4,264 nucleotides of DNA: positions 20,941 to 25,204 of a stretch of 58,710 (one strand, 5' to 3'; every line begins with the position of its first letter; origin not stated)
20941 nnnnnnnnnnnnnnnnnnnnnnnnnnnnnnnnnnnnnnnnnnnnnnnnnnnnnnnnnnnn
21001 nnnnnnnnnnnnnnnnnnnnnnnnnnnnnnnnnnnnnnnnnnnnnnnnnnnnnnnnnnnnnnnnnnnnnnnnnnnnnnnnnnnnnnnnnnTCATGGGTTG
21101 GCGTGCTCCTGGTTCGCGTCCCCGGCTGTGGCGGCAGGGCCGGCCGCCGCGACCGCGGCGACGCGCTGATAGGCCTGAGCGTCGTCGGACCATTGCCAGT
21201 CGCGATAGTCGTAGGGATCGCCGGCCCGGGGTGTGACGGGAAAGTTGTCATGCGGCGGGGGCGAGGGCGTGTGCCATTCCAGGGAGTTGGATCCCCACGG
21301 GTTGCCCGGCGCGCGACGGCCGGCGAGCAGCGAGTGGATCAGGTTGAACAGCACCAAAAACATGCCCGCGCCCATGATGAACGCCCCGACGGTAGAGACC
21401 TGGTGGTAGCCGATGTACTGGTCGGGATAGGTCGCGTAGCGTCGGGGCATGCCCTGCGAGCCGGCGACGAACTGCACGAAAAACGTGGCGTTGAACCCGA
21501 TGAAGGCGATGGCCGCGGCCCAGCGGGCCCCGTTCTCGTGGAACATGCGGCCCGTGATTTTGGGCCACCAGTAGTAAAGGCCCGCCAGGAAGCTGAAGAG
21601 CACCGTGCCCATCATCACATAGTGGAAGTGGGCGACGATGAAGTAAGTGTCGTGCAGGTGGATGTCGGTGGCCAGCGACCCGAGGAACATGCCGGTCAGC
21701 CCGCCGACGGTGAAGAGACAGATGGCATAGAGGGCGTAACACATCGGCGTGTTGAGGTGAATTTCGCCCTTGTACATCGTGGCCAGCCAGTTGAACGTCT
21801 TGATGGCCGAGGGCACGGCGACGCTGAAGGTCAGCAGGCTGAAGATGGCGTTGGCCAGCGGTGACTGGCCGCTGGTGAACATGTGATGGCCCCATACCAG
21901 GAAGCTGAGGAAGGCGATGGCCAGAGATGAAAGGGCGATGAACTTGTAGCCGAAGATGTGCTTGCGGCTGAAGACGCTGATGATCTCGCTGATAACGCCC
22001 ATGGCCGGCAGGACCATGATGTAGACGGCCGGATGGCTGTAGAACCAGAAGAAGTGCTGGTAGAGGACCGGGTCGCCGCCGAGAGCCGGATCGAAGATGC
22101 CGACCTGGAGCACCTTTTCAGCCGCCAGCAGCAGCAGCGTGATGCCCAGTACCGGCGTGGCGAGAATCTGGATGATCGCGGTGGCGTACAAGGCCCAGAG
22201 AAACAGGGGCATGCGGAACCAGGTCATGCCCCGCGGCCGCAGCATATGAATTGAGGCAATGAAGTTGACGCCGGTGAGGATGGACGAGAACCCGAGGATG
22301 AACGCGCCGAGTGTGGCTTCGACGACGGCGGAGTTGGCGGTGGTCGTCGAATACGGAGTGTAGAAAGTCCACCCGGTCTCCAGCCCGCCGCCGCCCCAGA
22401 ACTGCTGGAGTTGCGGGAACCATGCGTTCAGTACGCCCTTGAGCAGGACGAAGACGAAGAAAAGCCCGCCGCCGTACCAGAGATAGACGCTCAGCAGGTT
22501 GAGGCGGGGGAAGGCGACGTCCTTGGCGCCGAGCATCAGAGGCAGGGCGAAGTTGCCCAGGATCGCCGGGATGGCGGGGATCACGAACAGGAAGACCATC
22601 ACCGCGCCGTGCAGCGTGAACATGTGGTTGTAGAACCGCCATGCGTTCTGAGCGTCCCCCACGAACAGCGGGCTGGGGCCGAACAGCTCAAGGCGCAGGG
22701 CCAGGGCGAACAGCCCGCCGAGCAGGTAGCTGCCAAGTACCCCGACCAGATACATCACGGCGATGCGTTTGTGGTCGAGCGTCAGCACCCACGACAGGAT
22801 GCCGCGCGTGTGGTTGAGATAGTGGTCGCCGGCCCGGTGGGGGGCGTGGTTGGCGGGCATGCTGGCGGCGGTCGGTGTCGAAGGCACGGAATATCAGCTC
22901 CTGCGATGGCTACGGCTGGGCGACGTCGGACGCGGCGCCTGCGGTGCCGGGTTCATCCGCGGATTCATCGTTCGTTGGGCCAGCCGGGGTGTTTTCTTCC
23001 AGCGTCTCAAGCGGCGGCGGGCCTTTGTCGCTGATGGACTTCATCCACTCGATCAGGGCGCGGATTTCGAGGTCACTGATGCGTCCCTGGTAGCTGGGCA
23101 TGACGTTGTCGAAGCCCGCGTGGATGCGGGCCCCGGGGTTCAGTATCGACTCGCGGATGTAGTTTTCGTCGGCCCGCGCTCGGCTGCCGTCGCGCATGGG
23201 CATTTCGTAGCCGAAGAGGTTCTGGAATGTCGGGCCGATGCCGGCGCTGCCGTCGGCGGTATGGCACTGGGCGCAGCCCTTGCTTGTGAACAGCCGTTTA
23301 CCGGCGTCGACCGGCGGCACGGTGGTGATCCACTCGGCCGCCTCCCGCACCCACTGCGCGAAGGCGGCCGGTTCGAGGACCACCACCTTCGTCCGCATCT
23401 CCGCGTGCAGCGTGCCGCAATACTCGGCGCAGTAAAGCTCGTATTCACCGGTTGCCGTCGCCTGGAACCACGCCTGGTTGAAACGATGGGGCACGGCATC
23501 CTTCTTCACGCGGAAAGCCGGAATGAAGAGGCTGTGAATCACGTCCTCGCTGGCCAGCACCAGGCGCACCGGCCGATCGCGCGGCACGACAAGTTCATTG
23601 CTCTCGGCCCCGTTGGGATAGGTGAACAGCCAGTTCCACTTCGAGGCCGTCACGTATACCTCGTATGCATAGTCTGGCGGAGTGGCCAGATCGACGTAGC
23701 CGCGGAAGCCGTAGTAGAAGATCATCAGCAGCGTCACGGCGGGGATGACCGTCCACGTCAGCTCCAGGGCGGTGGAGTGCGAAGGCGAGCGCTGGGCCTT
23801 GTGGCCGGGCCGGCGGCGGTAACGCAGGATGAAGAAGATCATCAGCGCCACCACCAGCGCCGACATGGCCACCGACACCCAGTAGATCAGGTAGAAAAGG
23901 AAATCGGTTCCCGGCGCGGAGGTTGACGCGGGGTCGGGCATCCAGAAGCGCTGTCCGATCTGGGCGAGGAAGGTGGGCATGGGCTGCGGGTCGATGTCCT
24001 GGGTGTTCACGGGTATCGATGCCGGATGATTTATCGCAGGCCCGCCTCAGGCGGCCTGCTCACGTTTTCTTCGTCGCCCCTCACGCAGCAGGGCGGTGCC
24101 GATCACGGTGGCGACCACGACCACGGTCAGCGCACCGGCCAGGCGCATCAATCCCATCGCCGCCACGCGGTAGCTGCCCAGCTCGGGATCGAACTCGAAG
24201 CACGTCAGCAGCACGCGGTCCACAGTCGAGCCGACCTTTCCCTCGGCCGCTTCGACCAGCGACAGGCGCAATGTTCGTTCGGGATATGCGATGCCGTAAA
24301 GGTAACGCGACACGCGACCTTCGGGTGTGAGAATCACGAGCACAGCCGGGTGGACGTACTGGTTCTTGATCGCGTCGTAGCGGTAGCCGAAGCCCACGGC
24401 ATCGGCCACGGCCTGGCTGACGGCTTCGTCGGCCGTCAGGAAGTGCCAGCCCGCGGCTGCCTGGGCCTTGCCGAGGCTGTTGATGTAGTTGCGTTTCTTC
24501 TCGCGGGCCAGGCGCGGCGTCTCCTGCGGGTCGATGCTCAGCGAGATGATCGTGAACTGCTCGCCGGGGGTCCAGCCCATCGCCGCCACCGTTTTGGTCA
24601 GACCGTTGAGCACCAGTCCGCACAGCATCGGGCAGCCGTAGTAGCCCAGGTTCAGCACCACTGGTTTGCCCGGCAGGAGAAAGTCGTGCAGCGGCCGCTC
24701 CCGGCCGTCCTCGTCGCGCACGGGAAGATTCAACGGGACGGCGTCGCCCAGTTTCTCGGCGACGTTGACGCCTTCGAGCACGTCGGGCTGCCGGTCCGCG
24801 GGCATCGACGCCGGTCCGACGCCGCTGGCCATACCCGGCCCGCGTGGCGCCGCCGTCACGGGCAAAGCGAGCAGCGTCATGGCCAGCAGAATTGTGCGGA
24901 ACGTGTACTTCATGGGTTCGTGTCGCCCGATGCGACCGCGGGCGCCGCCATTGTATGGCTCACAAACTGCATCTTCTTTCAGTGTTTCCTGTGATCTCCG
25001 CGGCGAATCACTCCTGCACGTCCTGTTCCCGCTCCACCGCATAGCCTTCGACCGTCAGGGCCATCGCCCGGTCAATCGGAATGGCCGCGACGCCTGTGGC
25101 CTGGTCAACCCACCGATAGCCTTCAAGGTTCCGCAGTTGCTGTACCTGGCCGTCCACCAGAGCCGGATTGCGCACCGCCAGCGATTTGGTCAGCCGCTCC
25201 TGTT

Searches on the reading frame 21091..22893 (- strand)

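Call 6: search_protein_families(library=pfam, proteins=[window:21091-22893:-], max_evalue=0.001)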
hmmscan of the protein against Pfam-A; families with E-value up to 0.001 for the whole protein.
window:21091-22893:- (600 aa): 1 family
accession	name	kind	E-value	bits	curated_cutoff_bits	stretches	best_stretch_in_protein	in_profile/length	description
PF00115.25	COX1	-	2.1e-140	468.9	34.8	1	43-506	1-436/436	Cytochrome C and Quinol oxidase polypeptide I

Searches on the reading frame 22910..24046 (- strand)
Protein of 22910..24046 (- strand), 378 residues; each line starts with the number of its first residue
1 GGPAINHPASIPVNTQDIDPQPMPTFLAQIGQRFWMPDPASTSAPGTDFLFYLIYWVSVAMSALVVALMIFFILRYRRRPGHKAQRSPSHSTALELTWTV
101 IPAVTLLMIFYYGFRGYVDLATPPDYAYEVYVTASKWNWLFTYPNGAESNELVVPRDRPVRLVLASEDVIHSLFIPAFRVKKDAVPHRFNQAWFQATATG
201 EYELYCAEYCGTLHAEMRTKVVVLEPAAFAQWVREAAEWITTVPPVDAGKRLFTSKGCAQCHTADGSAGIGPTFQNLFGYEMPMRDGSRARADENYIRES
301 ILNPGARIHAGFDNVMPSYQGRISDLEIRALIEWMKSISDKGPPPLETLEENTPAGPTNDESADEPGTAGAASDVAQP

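Call 6: search_protein_families(library=pfam, proteins=[window:22910-24046:-], max_evalue=0.001)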
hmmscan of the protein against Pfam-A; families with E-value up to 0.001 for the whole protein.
window:22910-24046:- (378 aa): 4 families
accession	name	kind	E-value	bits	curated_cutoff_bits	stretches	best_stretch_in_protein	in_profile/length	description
PF00116.26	COX2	-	4.3e-18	65.8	22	1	150-219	46-115/120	Cytochrome C oxidase subunit II, periplasmic domain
PF02790.20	COX2_TM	-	6.4e-12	45.9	22.8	1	34-114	6-86/88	Cytochrome C oxidase subunit II, transmembrane domain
PF00034.26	Cytochrom_C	-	8.5e-09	37.1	21.3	1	246-338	1-89/90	Cytochrome c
PF13442.11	Cytochrome_CBB3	-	1.9e-07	31.7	27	1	246-335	3-68/68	Cytochrome C oxidase, cbb3-type, subunit III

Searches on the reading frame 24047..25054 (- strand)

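Call 6: search_protein_families(library=pfam, proteins=[window:24047-25054:-], max_evalue=0.001)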
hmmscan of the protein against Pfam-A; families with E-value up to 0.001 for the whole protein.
window:24047-25054:- (335 aa): 1 family
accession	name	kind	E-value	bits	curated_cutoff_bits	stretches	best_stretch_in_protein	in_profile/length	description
PF02630.20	SCO1-SenC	-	6.1e-06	26.7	22.8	1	121-219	13-102/134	SCO1/SenC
